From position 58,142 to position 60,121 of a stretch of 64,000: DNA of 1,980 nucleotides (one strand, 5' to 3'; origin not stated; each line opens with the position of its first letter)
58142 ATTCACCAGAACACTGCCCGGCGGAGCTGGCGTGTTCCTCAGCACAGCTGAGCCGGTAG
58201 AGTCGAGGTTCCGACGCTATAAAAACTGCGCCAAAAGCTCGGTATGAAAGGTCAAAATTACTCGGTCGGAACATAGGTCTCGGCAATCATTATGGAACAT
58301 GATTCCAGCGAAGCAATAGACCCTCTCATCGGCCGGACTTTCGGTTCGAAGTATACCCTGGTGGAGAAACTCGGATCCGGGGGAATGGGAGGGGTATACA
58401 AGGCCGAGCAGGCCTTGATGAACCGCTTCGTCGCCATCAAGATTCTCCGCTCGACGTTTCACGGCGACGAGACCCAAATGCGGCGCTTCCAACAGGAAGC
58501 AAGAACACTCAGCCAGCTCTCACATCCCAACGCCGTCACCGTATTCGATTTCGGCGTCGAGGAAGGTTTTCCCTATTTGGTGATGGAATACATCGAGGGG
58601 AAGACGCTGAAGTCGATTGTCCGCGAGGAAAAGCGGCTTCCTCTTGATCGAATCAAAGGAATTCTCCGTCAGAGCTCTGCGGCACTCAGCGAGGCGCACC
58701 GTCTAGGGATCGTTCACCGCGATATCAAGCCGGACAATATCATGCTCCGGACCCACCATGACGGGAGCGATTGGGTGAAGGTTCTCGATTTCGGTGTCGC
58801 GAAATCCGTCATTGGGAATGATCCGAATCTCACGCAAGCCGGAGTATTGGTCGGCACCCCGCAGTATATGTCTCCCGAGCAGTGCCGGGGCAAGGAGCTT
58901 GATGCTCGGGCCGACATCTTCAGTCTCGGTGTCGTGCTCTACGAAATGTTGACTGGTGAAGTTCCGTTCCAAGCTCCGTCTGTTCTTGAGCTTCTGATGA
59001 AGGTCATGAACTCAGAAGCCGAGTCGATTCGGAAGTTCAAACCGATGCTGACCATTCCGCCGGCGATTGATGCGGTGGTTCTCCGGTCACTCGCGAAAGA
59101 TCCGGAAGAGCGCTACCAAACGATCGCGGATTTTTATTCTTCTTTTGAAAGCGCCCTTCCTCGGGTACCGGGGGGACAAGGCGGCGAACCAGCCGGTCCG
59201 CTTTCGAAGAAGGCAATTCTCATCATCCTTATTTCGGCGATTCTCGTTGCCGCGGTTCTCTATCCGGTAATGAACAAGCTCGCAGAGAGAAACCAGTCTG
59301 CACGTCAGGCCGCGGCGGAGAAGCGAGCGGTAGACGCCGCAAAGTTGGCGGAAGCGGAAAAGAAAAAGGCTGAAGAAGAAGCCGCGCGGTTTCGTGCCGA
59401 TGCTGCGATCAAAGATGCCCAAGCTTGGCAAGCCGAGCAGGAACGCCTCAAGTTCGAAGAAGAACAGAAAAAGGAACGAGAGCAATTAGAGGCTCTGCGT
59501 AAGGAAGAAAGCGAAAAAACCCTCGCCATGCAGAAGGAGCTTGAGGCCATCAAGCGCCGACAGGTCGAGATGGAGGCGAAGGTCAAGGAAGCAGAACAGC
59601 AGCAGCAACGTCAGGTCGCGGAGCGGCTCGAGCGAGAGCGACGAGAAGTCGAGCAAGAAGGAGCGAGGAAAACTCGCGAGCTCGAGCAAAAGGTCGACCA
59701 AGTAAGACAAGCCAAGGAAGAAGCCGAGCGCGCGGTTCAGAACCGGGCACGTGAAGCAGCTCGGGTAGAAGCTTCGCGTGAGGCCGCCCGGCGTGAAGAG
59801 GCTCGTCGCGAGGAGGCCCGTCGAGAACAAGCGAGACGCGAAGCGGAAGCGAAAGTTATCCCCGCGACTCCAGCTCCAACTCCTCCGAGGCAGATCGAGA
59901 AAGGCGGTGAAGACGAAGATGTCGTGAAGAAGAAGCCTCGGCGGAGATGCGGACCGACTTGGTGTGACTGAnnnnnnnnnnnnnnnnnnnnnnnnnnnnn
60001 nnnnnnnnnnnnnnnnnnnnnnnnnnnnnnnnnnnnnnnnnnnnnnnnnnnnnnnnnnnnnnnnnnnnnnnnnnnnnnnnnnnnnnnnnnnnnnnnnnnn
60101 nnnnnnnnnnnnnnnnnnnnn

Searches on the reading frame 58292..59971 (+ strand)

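Call 77: search_protein_families(library=pfam, proteins=[window:58292-59971:+], max_evalue=0.0001)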
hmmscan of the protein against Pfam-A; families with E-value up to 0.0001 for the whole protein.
window:58292-59971:+ (559 aa): 2 families
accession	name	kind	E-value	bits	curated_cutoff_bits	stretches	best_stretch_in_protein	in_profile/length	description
PF00069.31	Pkinase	-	5.8e-54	183.7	31.7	1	21-276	1-253/263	Protein kinase domain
PF07714.23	PK_Tyr_Ser-Thr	-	3.3e-35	122.1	23.1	1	22-275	2-249/258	Protein tyrosine and serine/threonine kinase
